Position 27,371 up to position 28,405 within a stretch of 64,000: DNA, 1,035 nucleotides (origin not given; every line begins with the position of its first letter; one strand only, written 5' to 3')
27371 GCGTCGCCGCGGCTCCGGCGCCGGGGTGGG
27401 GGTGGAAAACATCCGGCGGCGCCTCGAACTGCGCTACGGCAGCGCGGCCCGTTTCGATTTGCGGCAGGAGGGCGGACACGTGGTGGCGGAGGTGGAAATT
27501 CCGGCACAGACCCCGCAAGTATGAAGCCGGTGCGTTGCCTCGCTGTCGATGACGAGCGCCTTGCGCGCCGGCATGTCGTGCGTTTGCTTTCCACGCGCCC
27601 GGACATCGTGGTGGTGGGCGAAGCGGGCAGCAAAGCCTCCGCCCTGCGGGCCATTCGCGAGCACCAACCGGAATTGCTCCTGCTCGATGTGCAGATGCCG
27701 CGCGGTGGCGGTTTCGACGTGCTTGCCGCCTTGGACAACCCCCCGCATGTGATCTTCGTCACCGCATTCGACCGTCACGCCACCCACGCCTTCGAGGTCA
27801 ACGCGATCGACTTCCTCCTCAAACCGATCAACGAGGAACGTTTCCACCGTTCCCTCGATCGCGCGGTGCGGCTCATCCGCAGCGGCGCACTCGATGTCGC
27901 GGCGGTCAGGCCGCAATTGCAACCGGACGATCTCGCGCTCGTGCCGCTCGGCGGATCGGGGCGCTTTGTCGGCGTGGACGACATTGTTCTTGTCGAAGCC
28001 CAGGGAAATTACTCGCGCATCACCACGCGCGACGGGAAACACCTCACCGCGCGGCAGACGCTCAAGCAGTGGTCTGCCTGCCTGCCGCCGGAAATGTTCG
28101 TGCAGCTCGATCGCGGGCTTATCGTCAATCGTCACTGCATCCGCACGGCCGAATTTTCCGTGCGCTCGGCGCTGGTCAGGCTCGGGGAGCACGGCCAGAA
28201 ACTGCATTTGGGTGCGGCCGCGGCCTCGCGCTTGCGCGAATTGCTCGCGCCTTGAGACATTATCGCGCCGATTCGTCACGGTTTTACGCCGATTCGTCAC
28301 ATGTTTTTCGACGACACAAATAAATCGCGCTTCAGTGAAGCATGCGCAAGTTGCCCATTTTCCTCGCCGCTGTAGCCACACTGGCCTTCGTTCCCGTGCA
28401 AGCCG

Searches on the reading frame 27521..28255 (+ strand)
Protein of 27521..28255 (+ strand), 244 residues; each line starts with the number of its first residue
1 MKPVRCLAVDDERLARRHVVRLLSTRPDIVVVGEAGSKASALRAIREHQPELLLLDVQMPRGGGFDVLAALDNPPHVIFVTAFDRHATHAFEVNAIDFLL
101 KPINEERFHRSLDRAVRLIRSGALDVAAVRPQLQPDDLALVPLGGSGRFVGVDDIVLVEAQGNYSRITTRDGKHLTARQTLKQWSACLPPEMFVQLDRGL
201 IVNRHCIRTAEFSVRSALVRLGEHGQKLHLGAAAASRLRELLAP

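Call 4: search_protein_families(library=pfam, proteins=[window:27521-28255:+])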
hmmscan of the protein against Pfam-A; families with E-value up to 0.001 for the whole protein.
window:27521-28255:+ (244 aa): 2 families
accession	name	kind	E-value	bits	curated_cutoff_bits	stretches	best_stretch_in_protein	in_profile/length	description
PF00072.30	Response_reg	-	1.2e-19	71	30.2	1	7-111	2-109/111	Response regulator receiver domain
PF04397.21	LytTR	-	4.2e-13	49.8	22.6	1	149-242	5-97/98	LytTr DNA-binding domain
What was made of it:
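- On LytTR-family response-regulator operator: REC plus LytTR (PF04397, E=4e-13) in 27521..28255, between the two boxes (call 4).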

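Call 11: find_related_loci(query=window:27521-28252:+, collection=genome_contigs, flank=6000)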
Query window:27521-28252:+ (244 aa) in genome_contigs; peptide patterns used: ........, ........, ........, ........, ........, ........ (x = any residue, [..] = any of these).
242 stretches matched a pattern; 18 encode a relative of the query (tblastn E <= 1e-3); 18 distinct loci.
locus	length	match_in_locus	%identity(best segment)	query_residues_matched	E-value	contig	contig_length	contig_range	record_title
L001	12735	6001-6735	35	2-242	1e-43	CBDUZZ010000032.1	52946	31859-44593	MAG TPA_asm: uncultured bacterium isolate SRR22302365_binner13_Refined_16 genome assembly, contig: ERZ25074835.245, whol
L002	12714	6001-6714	33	4-239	2e-41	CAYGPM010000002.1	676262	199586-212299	MAG TPA_asm: uncultured Hyphobacterium sp. isolate ERP117304_co3_239 genome assembly, contig: NODE_4_length_676262_cov_2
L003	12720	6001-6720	39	4-231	5e-39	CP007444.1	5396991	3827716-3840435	Dyella jiangningensis strain SBZ 3-12, complete genome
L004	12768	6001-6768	34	1-244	7e-32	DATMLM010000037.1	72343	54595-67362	MAG TPA_asm: Gemmatimonadaceae bacterium isolate SMAG_U12797 k141_3164942, whole genome shotgun sequence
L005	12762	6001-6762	34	1-242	3e-30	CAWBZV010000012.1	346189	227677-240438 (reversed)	MAG: uncultured Gemmatimonadales bacterium isolate MFD04570.bin.1.3 genome assembly, contig: contig_204437, whole genome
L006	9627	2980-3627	29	4-223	9e-29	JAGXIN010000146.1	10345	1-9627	MAG: Flavobacteriia bacterium isolate LH_M87 k141_951814, whole genome shotgun sequence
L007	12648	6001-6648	29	4-223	4e-28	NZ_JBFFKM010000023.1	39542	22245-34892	MAG: Lutibacter sp. isolate Mix_mud18.2022.04.100 k141_1720526_length_39542_cov_37.8143, whole genome shotgun sequence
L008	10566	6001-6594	29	4-203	2e-27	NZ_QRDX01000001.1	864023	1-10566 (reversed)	Seonamhaeicola aphaedonensis strain CECT 8487 Ga0244636_101, whole genome shotgun sequence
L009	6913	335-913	25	4-203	3e-25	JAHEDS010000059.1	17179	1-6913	MAG: Flavobacteriales bacterium isolate Ww211 NODE_5402_length_17179_cov_13.477020, whole genome shotgun sequence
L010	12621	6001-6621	28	4-220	3e-24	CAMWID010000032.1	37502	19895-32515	MAG TPA_asm: uncultured Porphyromonadaceae bacterium isolate SRR14411271_bin.8_metawrap_v1.3_MAG genome assembly, contig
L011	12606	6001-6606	31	27-208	1e-21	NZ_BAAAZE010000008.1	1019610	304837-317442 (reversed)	Actimicrobium antarcticum strain JCM 16673 sequence08, whole genome shotgun sequence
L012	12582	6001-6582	29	4-202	1e-21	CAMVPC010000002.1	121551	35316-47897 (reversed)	MAG TPA_asm: uncultured Prevotellaceae bacterium isolate SRR8387718_bin.67_metaWRAP_v1.3_MAG genome assembly, contig: ER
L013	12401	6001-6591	27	1-202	2e-21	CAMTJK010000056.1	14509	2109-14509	MAG TPA_asm: uncultured Prevotella sp. isolate ERR5094888_bin.3_metaWRAP_v1.3_MAG genome assembly, contig: ERZ14207150.3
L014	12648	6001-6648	28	4-223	3e-27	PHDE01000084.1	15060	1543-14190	MAG: Bacteroidetes bacterium HGW-Bacteroidetes-3 08E140C01_scaffold_2687, whole genome shotgun sequence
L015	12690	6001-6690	31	4-242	2e-28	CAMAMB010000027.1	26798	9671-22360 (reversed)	MAG: uncultured Bacteroidales bacterium isolate SRR5666658_bin.39_metaWRAP_v1.3_MAG genome assembly, contig: ERZ11448881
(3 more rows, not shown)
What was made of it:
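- Tried and rejected: Genome scan with the RR protein (call 11).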

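Call 12: find_homologous_proteins(query=window:27521-28252:+, max_evalue=1e-20)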
Query window:27521-28252:+ (244 aa): 3538 proteins with E <= 1e-20 among 8000 candidates; the best 120 are listed.
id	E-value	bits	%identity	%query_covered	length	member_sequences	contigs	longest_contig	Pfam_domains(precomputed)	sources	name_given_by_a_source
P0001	4.5e-155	532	100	100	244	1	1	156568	PF04397.22,PF00072.31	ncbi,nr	ncbi:MAG: response regulator transcription factor [Chthoniobacterales bacterium]|nr:response regulat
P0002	4.7e-120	418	77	100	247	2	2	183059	PF04397.22,PF00072.31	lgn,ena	-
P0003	7.9e-90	319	63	99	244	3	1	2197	PF04397.22,PF00072.31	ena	-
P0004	1.5e-89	318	61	91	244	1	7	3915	PF04397.22,PF00072.31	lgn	-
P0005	2.0e-89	317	64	99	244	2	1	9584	PF04397.22,PF00072.31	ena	-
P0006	5.4e-89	316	61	100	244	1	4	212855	PF04397.22,PF00072.31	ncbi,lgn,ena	-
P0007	1.0e-88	315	60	100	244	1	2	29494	PF04397.22,PF00072.31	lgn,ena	-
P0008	1.1e-87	312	61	99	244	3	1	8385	PF04397.22,PF00072.31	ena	-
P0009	1.4e-87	311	62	100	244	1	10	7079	PF04397.22,PF00072.31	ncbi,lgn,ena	-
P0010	2.8e-87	310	60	99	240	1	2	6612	PF04397.22,PF00072.31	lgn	-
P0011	2.4e-85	304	59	100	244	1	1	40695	PF04397.22,PF00072.31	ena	-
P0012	7.9e-82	293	57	99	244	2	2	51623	PF04397.22,PF00072.31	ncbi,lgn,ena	-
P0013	2.2e-80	288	56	100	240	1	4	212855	PF04397.22,PF00072.31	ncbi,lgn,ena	-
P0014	3.6e-79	284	58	99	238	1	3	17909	PF04397.22,PF00072.31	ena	-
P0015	7.4e-78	280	55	99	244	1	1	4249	PF04397.22,PF00072.31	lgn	-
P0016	5.2e-77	277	61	87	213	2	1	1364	PF04397.22,PF00072.31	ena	-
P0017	1.8e-76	275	57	99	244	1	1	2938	PF04397.22,PF00072.31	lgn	-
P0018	9.9e-76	273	53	99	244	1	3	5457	PF04397.22,PF00072.31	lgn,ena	-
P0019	1.1e-68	250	53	99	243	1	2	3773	PF04397.22,PF00072.31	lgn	-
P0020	1.0e-66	243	52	98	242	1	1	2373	PF04397.22,PF00072.31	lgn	-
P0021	3.2e-66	242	50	99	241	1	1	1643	PF04397.22,PF00072.31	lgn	-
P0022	5.0e-66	241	50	99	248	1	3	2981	PF04397.22,PF00072.31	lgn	-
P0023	8.3e-66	240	50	100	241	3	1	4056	PF04397.22,PF00072.31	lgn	-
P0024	2.6e-65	239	53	100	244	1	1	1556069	PF04397.22,PF00072.31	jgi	jgi:two-component system, LytTR family, response regulator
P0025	3.0e-65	238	51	100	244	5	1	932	PF04397.22,PF00072.31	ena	-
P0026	5.7e-65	237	52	99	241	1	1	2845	PF04397.22,PF00072.31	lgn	-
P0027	1.2e-64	236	52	100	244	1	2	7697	PF04397.22,PF00072.31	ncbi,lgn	-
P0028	3.3e-64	235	51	99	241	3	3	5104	PF04397.22,PF00072.31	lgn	-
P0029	4.0e-64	235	49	99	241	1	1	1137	PF04397.22,PF00072.31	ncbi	-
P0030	7.6e-64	234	48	99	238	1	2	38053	PF04397.22,PF00072.31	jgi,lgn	jgi:two-component system LytT family response regulator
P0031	5.8e-63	231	50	99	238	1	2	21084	PF04397.22,PF00072.31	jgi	jgi:two-component system, LytTR family, response regulator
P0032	8.6e-63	230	48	100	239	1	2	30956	PF04397.22,PF00072.31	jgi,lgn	jgi:two-component system LytT family response regulator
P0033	1.3e-61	226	50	99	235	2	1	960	PF04397.22,PF00072.31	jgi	jgi:two-component system, LytTR family, response regulator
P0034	2.4e-61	226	49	99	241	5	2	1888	PF04397.22,PF00072.31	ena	-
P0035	1.1e-60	223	49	100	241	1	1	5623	PF04397.22,PF00072.31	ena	-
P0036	4.1e-60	222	49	100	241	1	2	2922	PF04397.22,PF00072.31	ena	-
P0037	4.9e-60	221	48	99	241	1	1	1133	PF04397.22,PF00072.31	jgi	jgi:two-component system, LytTR family, response regulator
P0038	1.4e-59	220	45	99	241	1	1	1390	PF04397.22,PF00072.31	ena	-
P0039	1.2e-58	217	49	99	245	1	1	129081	PF04397.22,PF00072.31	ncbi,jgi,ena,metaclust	metaclust:\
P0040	2.4e-58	216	48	99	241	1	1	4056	PF04397.22,PF00072.31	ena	-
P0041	7.2e-58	214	47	100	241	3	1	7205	PF04397.22,PF00072.31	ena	-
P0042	7.9e-58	214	49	99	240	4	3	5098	PF04397.22,PF00072.31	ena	-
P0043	1.4e-56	210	47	100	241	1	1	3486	PF04397.22,PF00072.31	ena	-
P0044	1.5e-56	210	45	100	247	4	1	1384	PF04397.22,PF00072.31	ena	-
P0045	2.6e-55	206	45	100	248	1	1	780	PF04397.22,PF00072.31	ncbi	-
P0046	1.0e-53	201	44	100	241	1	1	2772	PF04397.22,PF00072.31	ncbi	-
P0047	2.2e-51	193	44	99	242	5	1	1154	PF04397.22,PF00072.31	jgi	jgi:two-component system LytT family response regulator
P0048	7.0e-48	181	40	99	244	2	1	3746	PF04397.22,PF00072.31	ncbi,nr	ncbi:MAG: response regulator transcription factor [Kiritimatiellae bacterium]|nr:response regulator 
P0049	1.2e-46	177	44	99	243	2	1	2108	PF04397.22,PF00072.31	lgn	-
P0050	4.9e-46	175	40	98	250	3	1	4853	PF04397.22,PF00072.31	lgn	-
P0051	3.2e-45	173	42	99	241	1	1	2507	PF04397.22,PF00072.31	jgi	-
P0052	3.7e-45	173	42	99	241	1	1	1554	PF04397.22,PF00072.31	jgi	-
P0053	5.5e-45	172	41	99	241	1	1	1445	PF04397.22,PF00072.31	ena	-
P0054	7.2e-45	172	39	99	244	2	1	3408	PF04397.22,PF00072.31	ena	-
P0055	4.1e-44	169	42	86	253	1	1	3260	PF04397.22,PF00072.31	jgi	-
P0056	4.7e-44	169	42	86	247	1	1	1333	PF04397.22,PF00072.31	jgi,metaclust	metaclust:\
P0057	1.1e-43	168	40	100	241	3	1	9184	PF04397.22,PF00072.31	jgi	jgi:two-component system LytT family response regulator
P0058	1.5e-43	167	41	86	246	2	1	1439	PF04397.22,PF00072.31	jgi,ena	-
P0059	1.5e-43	167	44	85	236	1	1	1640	PF04397.22,PF00072.31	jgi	jgi:two-component system, LytTR family, response regulator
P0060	2.5e-43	167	41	99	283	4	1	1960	PF04397.22,PF00072.31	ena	-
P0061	2.6e-43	167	40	98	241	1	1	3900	PF04397.22,PF00072.31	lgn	-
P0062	3.2e-43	166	44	98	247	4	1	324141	PF04397.22,PF00072.31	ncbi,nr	ncbi:response regulator transcription factor [Myxococcaceae bacterium JPH2]|nr:response regulator tr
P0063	5.5e-43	165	44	85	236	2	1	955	PF04397.22,PF00072.31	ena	-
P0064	5.6e-43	165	39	98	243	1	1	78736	PF04397.22,PF00072.31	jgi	jgi:two-component system LytT family response regulator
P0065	6.4e-43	165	39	99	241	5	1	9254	PF04397.22,PF00072.31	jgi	jgi:two-component system, LytTR family, response regulator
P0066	8.9e-43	165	45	87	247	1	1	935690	PF04397.22,PF00072.31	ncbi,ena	-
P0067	1.4e-42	164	45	82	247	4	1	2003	PF04397.22,PF00072.31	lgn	-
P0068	1.5e-42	164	45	82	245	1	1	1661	PF04397.22,PF00072.31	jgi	-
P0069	1.6e-42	164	46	82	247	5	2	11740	PF04397.22,PF00072.31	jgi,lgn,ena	-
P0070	2.1e-42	164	45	83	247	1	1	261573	PF04397.22,PF00072.31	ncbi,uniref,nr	ncbi:LytTR family DNA-binding domain-containing protein [Vitiosangium sp. GDMCC 1.1324]|uniref:LytR/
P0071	3.3e-42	163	40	99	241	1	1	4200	PF04397.22,PF00072.31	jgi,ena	-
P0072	3.5e-42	163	38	99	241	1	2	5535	PF04397.22,PF00072.31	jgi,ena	-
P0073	4.2e-42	163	38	99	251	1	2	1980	PF04397.22,PF00072.31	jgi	jgi:two-component system LytT family response regulator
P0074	5.1e-42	162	39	99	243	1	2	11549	PF04397.22,PF00072.31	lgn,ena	-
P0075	6.0e-42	162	39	99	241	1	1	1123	PF04397.22,PF00072.31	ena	-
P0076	6.3e-42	162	40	86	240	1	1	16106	PF04397.22,PF00072.31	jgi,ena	-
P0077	7.2e-42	162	38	98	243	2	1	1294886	PF04397.22,PF00072.31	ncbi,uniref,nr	ncbi:LytTR family DNA-binding domain-containing protein [Myxococcus stipitatus]|uniref:LytR/AlgR fam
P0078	7.4e-42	162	42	91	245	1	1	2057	PF04397.22,PF00072.31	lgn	-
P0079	9.4e-42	161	60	47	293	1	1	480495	PF04397.22,PF00072.31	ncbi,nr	ncbi:MAG: response regulator transcription factor [Opitutae bacterium]|nr:response regulator transcr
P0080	1.1e-41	161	41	86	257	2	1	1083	PF04397.22,PF00072.31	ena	-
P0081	1.2e-41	161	39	86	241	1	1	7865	PF04397.22,PF00072.31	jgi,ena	-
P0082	1.3e-41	161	41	91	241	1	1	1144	PF04397.22,PF00072.31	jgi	jgi:two-component system LytT family response regulator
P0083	1.4e-41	161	37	99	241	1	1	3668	PF04397.22,PF00072.31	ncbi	-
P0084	1.5e-41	161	39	100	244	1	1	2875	PF04397.22,PF00072.31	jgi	jgi:two-component system LytT family response regulator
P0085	1.5e-41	161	44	82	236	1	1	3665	PF04397.22,PF00072.31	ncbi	-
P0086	1.5e-41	161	39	99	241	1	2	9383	PF04397.22,PF00072.31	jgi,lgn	-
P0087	1.6e-41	161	39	91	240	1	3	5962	PF04397.22,PF00072.31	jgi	jgi:two-component system LytT family response regulator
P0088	1.6e-41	161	41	85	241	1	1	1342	PF04397.22,PF00072.31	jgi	jgi:two-component system, LytTR family, response regulator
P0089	2.0e-41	160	39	98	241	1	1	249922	PF04397.22,PF00072.31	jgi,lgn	jgi:two-component system LytT family response regulator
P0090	2.2e-41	160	40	98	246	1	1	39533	PF04397.22,PF00072.31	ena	-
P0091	2.5e-41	160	38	99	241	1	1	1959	PF04397.22,PF00072.31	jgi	-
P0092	2.6e-41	160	37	99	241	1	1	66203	PF04397.22,PF00072.31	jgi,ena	-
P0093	2.8e-41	160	37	99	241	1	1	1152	PF04397.22,PF00072.31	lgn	-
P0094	3.5e-41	160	46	82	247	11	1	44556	PF04397.22,PF00072.31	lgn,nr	nr:LytTR family DNA-binding domain-containing protein [Myxococcus sp. MH1]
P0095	3.6e-41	160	42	97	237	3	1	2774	PF04397.22,PF00072.31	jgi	jgi:two-component system LytT family response regulator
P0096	3.7e-41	159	38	99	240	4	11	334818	PF04397.22,PF00072.31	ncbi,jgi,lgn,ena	-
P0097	4.2e-41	159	40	94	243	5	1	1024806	PF04397.22,PF00072.31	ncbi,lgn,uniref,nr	ncbi:response regulator transcription factor [Myxococcus sp. CA056]|uniref:LytR/AlgR family response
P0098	4.7e-41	159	48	84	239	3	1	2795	PF04397.22,PF00072.31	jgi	jgi:two-component system LytT family response regulator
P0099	4.7e-41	159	41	98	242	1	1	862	PF04397.22,PF00072.31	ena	-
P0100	5.2e-41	159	37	99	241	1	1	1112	PF04397.22,PF00072.31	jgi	-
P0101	5.4e-41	159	43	87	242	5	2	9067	PF04397.22,PF00072.31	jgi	jgi:two-component system LytT family response regulator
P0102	6.0e-41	159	40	86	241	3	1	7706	PF04397.22,PF00072.31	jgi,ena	-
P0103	6.6e-41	159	44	84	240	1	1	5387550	PF04397.22,PF00072.31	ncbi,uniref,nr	ncbi:LytR/AlgR family response regulator transcription factor [Massilia endophytica]|uniref:LytR/Alg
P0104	6.7e-41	159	38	99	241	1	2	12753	PF04397.22,PF00072.31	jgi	jgi:two-component system LytT family response regulator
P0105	6.8e-41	159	46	83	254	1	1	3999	PF04397.22,PF00072.31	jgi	jgi:two-component system LytT family response regulator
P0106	6.8e-41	159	41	87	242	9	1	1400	PF04397.22,PF00072.31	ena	-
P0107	7.1e-41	159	40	89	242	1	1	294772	PF04397.22,PF00072.31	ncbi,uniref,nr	ncbi:LytTR family DNA-binding domain-containing protein [Myxococcus sp. K15C18031901]|uniref:LytR/Al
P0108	7.3e-41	159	41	84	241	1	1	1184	PF04397.22,PF00072.31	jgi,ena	-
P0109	7.5e-41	158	38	91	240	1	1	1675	PF04397.22,PF00072.31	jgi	jgi:two-component system LytT family response regulator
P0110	7.7e-41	158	45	82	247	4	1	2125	PF04397.22,PF00072.31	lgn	-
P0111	8.0e-41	158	37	99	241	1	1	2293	PF04397.22,PF00072.31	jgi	-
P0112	9.0e-41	158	37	99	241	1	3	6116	PF04397.22,PF00072.31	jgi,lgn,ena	jgi:two-component system LytT family response regulator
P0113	9.5e-41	158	43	85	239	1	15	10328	PF04397.22,PF00072.31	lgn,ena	-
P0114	9.7e-41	158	40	98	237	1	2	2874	PF04397.22,PF00072.31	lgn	-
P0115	1.2e-40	158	43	85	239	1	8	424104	PF04397.22,PF00072.31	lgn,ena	-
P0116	1.3e-40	158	45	84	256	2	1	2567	PF04397.22,PF00072.31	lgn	-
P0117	1.4e-40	158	41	86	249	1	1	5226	PF04397.22,PF00072.31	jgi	jgi:two-component system LytT family response regulator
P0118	1.6e-40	157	48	82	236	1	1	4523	PF04397.22,PF00072.31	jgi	jgi:two-component system LytT family response regulator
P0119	1.8e-40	157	46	82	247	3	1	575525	PF04397.22,PF00072.31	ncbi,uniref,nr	ncbi:LytTR family DNA-binding domain-containing protein [Myxococcus sp. K15C18031901]|uniref:LytR/Al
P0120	2.1e-40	157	37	98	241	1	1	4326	PF04397.22,PF00072.31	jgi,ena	-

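Call 14: find_encoding_contigs(protein=P0002, flank=6000, max_places=2)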
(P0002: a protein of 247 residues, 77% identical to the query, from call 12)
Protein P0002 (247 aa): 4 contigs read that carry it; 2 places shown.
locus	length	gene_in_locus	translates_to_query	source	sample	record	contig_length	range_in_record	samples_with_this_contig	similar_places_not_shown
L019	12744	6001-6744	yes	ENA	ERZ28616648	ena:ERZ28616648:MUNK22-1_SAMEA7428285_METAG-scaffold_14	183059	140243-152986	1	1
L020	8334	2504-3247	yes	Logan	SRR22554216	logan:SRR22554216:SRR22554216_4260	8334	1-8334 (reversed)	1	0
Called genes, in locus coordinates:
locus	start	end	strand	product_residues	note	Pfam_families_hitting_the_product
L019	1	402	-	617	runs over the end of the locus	-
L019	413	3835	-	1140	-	PF12951:PATR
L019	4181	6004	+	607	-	PF07696:7TMR-DISMED2, PF07695:7TMR-DISM_7TM, PF06580:His_kinase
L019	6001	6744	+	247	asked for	PF00072:Response_reg, PF04397:LytTR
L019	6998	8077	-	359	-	PF03054:tRNA_Me_trans, PF20259:tRNA_Me_trans_M, PF20258:tRNA_Me_trans_C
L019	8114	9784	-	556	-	PF13687:DUF4153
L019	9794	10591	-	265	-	PF03437:BtpA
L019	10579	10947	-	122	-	-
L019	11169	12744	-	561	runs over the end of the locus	PF00270:DEAD, PF04851:ResIII, PF00271:Helicase_C, PF25399:DeaD_dimer (weak), PF03880:DbpA (weak)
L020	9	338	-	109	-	-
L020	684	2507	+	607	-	PF07696:7TMR-DISMED2, PF07695:7TMR-DISM_7TM, PF06580:His_kinase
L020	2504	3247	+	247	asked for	PF00072:Response_reg, PF04397:LytTR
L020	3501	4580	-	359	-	PF03054:tRNA_Me_trans, PF20259:tRNA_Me_trans_M, PF20258:tRNA_Me_trans_C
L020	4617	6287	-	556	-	PF13687:DUF4153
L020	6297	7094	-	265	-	PF03437:BtpA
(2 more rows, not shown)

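Call 15: find_encoding_contigs(protein=P0006, flank=6000, max_places=2)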
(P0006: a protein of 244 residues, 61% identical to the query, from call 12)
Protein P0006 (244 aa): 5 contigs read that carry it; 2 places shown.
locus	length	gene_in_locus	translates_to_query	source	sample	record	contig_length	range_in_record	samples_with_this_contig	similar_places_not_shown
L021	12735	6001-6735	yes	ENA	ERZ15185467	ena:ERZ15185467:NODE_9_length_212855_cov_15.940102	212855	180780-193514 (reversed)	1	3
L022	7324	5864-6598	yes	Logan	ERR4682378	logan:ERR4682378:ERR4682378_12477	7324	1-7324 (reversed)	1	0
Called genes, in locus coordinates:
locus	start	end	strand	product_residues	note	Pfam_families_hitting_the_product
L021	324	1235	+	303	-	-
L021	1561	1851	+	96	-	-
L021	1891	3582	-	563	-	-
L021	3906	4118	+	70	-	-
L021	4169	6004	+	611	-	PF07696:7TMR-DISMED2, PF07695:7TMR-DISM_7TM, PF06580:His_kinase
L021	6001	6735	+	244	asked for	PF00072:Response_reg, PF04397:LytTR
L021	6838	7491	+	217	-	-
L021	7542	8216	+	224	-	-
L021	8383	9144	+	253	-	-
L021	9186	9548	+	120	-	PF11964:SpoIIAA-like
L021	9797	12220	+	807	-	-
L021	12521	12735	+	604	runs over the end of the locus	PF07696:7TMR-DISMED2, PF07695:7TMR-DISM_7TM, PF06580:His_kinase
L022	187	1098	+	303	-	-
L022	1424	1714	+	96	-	-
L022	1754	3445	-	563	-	-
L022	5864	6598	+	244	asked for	PF00072:Response_reg, PF04397:LytTR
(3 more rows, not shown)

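Call 20: find_encoding_contigs(protein=P0013, flank=6000, max_places=1)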
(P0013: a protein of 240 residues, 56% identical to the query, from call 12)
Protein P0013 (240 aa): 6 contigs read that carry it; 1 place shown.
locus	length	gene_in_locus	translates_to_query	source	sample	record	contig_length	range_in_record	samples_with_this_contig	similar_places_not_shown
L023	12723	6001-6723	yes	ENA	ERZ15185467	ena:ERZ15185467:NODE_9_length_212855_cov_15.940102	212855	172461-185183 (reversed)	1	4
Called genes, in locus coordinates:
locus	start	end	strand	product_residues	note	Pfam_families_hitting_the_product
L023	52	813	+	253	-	-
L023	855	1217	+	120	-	PF11964:SpoIIAA-like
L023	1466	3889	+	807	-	-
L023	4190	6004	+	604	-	PF07696:7TMR-DISMED2, PF07695:7TMR-DISM_7TM, PF06580:His_kinase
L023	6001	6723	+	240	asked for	PF00072:Response_reg, PF04397:LytTR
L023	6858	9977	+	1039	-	-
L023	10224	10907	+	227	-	-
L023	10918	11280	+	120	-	PF11964:SpoIIAA-like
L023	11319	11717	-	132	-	PF09685:MamF_MmsF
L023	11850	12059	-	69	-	PF10049:DUF2283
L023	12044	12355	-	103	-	-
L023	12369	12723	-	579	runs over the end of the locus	PF00664:ABC_membrane, PF00005:ABC_tran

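Call 21: find_encoding_contigs(protein=P0007, flank=6000, max_places=1)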
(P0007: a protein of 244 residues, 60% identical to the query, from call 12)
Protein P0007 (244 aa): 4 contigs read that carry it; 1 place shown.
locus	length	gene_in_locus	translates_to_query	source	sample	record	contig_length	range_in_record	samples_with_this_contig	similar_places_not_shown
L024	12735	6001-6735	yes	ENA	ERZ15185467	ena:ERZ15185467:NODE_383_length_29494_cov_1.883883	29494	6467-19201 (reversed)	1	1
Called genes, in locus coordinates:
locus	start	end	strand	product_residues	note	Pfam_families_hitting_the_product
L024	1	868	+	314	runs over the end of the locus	PF00535:Glycos_transf_2, PF13641:Glyco_tranf_2_3, PF10111:Glyco_tranf_2_2, PF13506:Glyco_transf_21 (weak), PF13632:Glyco_trans_2_3 (weak), PF02709:Glyco_transf_7C (faint)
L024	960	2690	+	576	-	-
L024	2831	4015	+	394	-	PF00512:HisKA, PF02518:HATPase_c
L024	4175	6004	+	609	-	PF07696:7TMR-DISMED2, PF07695:7TMR-DISM_7TM, PF06580:His_kinase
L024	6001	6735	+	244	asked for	PF00072:Response_reg, PF04397:LytTR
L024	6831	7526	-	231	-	-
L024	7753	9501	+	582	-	-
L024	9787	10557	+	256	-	-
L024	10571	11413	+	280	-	-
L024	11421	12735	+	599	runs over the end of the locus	PF18566:Ldi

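Call 22: find_encoding_contigs(protein=P0011, flank=6000, max_places=1)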
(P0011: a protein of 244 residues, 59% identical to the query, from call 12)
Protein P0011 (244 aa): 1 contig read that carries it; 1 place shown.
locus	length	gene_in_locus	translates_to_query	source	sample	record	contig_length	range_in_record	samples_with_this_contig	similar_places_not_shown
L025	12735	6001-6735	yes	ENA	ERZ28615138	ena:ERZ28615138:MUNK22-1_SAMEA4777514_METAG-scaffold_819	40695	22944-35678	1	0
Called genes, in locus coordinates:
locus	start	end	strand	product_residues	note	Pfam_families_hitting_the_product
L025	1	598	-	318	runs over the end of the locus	PF02931:Neur_chan_LBD, PF02932:Neur_chan_memb (weak)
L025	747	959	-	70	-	PF13564:DoxX_2 (weak)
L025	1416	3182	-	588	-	-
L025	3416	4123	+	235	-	-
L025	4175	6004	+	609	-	PF07696:7TMR-DISMED2, PF07695:7TMR-DISM_7TM, PF06580:His_kinase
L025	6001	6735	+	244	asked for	PF00072:Response_reg, PF04397:LytTR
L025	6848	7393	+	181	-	-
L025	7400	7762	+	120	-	PF11964:SpoIIAA-like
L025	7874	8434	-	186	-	-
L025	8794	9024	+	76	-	-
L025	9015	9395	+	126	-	-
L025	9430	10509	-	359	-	PF02275:CBAH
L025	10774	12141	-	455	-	PF02310:B12-binding, PF04055:Radical_SAM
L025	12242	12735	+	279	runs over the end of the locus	PF00535:Glycos_transf_2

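Call 23: find_encoding_contigs(protein=P0012, flank=6000, max_places=1)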
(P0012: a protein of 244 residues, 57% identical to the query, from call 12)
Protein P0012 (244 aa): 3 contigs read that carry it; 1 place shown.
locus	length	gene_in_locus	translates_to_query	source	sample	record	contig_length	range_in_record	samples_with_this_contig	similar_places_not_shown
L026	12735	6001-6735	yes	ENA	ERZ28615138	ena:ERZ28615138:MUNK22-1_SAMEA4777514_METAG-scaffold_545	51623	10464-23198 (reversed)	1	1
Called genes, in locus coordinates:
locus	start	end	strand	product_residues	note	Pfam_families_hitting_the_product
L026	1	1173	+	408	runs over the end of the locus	PF00202:Aminotran_3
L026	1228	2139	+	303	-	PF02729:OTCace_N, PF00185:OTCace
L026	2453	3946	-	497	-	-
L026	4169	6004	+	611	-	PF07696:7TMR-DISMED2, PF07695:7TMR-DISM_7TM, PF06580:His_kinase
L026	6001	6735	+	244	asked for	PF00072:Response_reg, PF04397:LytTR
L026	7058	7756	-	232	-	-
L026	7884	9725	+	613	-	-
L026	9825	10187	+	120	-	PF11964:SpoIIAA-like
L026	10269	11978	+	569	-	-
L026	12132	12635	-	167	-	-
